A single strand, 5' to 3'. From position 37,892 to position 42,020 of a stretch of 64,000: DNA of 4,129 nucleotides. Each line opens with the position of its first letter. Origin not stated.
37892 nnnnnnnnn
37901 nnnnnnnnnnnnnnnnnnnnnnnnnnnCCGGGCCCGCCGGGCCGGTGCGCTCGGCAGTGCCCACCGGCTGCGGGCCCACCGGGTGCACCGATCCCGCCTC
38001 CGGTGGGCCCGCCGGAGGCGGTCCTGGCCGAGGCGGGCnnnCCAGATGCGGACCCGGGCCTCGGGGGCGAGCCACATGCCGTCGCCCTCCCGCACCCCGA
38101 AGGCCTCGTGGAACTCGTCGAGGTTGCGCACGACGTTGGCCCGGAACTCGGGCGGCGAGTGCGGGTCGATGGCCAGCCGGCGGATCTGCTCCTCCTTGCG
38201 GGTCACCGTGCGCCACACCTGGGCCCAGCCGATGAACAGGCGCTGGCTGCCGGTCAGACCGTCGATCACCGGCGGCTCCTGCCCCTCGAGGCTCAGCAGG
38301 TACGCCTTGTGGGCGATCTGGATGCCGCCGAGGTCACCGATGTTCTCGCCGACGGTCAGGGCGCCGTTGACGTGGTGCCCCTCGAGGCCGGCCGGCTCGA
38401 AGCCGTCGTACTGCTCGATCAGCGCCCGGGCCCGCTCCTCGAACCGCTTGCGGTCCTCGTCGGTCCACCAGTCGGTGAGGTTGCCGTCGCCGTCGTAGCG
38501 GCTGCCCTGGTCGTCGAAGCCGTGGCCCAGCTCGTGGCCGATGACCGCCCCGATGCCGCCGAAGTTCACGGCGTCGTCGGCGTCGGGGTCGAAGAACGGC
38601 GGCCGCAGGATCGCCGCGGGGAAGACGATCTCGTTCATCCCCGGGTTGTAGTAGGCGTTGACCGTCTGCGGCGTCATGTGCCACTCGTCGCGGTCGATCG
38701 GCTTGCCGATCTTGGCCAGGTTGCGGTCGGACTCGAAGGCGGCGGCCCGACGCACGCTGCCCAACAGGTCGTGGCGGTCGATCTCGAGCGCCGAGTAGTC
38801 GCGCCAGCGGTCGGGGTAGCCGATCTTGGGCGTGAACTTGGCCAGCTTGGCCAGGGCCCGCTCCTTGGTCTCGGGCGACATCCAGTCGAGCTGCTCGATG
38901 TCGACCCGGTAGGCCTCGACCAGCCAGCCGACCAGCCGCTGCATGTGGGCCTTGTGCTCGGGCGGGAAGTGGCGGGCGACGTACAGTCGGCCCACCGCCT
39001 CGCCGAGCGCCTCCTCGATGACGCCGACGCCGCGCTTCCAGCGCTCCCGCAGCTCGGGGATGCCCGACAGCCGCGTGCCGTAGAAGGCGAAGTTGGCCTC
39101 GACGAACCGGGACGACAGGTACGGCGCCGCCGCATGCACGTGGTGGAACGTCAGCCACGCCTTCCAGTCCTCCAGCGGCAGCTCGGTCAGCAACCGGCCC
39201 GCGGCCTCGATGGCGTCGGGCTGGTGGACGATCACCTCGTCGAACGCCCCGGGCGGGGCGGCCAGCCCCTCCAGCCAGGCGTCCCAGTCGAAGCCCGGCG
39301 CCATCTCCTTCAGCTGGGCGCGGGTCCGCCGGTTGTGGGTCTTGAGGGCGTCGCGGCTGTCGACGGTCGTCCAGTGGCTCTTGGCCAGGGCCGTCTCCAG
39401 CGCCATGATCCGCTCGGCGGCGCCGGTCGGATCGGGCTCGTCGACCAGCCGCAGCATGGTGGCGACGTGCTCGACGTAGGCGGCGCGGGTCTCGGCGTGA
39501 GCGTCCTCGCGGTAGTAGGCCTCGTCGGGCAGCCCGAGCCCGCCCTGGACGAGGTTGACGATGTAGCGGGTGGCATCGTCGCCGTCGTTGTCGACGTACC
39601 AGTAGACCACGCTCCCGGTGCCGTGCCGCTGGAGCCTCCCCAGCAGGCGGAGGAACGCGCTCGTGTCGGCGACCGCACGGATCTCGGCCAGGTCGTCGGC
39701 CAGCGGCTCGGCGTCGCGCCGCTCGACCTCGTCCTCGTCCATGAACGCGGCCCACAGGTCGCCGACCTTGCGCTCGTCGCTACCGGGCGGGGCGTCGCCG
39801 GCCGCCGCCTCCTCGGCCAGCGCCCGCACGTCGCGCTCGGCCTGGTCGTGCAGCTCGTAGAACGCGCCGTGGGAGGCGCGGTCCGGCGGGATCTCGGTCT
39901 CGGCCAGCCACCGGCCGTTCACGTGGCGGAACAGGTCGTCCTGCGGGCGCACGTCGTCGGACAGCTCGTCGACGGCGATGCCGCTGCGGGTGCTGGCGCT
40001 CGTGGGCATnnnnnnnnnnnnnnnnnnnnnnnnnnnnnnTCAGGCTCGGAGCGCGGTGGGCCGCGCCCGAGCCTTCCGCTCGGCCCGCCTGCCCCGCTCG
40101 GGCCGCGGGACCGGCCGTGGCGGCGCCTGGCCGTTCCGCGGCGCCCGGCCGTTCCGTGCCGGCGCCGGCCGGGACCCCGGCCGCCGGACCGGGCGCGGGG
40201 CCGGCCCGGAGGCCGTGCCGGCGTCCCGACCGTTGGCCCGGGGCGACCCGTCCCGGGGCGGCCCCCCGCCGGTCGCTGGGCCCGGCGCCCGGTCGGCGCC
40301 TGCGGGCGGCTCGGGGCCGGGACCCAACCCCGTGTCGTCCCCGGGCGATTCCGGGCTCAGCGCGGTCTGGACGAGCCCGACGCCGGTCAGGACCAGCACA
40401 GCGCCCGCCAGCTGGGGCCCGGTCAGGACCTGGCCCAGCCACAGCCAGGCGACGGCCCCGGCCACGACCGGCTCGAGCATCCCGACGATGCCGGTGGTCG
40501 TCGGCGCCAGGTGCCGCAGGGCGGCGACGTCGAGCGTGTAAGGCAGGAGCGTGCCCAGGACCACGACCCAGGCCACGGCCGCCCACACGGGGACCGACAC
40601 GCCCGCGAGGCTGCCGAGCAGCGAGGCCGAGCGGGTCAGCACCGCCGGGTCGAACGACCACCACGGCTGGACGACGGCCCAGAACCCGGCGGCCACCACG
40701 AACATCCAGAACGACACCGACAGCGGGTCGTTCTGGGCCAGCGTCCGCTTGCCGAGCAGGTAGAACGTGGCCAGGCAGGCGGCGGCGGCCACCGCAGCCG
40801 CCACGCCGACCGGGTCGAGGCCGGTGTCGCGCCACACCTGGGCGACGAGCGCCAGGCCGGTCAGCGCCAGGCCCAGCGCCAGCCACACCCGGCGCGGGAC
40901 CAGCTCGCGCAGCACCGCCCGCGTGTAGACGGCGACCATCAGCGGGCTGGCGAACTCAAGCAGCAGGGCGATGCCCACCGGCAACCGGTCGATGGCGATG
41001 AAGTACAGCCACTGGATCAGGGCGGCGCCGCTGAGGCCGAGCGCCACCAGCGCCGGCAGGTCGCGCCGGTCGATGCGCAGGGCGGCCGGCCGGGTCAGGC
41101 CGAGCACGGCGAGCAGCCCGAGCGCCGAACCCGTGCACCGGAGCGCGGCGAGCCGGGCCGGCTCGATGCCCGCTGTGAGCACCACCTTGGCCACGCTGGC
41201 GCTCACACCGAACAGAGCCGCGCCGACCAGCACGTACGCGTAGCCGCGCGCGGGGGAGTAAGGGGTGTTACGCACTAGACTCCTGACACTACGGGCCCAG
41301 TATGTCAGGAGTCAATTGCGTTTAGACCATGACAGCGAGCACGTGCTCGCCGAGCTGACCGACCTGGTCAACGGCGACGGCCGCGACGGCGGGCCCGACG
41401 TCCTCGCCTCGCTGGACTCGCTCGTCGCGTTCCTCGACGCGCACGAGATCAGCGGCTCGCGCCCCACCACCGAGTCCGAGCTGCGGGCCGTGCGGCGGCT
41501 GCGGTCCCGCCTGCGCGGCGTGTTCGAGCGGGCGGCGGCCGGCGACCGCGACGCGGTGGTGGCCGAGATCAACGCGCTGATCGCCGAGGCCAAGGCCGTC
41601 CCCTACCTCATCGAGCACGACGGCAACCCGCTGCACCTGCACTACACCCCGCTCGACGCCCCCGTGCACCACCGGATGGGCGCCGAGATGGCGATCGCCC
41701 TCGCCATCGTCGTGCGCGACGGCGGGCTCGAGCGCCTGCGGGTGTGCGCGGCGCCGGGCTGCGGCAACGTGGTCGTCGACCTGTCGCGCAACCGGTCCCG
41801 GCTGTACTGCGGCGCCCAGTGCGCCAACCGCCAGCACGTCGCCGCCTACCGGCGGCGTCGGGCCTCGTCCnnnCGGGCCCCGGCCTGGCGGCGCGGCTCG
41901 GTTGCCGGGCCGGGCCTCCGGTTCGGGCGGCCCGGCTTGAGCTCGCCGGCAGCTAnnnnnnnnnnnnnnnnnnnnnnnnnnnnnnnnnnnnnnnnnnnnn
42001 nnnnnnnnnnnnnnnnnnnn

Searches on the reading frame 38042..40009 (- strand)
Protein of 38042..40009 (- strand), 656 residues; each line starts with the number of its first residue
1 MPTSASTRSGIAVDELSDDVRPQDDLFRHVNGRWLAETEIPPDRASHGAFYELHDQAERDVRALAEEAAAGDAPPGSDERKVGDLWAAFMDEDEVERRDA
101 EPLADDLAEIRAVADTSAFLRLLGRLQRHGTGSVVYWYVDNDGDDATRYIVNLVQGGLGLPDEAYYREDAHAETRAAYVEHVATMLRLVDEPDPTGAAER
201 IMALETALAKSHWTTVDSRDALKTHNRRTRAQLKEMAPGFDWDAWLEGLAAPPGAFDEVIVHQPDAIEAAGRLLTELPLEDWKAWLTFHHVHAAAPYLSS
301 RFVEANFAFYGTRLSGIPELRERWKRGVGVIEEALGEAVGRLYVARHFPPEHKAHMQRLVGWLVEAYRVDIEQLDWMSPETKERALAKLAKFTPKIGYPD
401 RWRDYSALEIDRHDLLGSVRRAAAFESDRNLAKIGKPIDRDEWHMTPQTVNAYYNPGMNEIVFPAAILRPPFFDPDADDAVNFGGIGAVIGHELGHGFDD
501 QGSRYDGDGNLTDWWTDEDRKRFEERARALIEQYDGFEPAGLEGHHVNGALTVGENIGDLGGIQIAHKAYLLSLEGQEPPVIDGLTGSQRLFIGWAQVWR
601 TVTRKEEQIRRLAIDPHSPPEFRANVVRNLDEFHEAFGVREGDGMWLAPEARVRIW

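Call 16: search_protein_families(library=pfam, proteins=[window:38042-40009:-], max_evalue=0.001)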
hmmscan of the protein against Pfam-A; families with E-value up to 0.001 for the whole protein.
window:38042-40009:- (656 aa): 2 families
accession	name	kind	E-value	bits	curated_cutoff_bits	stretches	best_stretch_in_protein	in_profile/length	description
PF05649.18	Peptidase_M13_N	-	4.2e-122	408.7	32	1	22-399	1-381/381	Peptidase family M13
PF01431.27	Peptidase_M13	-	1.3e-72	244.2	24.5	1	451-653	1-205/205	Peptidase family M13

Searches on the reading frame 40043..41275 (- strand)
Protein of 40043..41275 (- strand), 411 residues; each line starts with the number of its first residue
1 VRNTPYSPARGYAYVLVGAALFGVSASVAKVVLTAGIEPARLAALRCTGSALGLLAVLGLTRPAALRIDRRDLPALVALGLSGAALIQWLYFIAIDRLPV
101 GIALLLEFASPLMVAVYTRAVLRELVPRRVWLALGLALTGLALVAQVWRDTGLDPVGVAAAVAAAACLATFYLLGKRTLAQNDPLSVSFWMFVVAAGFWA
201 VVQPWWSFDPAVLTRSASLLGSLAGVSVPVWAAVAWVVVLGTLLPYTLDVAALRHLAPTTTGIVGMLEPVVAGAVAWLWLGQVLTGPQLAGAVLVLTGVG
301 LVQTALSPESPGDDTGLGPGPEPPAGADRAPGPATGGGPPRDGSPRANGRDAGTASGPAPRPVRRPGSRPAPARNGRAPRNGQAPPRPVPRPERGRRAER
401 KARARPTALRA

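Call 16: search_protein_families(library=pfam, proteins=[window:40043-41275:-], max_evalue=0.001)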
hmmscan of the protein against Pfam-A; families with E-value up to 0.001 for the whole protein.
window:40043-41275:- (411 aa): 2 families
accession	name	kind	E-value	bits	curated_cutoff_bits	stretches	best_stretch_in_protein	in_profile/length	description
PF00892.27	EamA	-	6.7e-29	101.3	28.2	2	10-144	2-133/135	EamA-like transporter family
PF03151.22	TPT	-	9e-05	22.4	30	1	29-301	21-289/291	Triose-phosphate Transporter family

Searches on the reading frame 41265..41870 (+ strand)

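Call 16: search_protein_families(library=pfam, proteins=[window:41265-41870:+], max_evalue=0.001)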
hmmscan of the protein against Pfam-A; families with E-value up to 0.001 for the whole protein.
window:41265-41870:+ (202 aa): 2 families
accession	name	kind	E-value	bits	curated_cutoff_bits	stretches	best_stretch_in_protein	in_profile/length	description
PF11706.13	zf-CGNR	-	1.4e-15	57.2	24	1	157-199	1-44/44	CGNR zinc finger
PF07336.16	ABATE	-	1.9e-15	58.1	24.4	1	32-146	5-123/130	Putative stress-induced transcription regulator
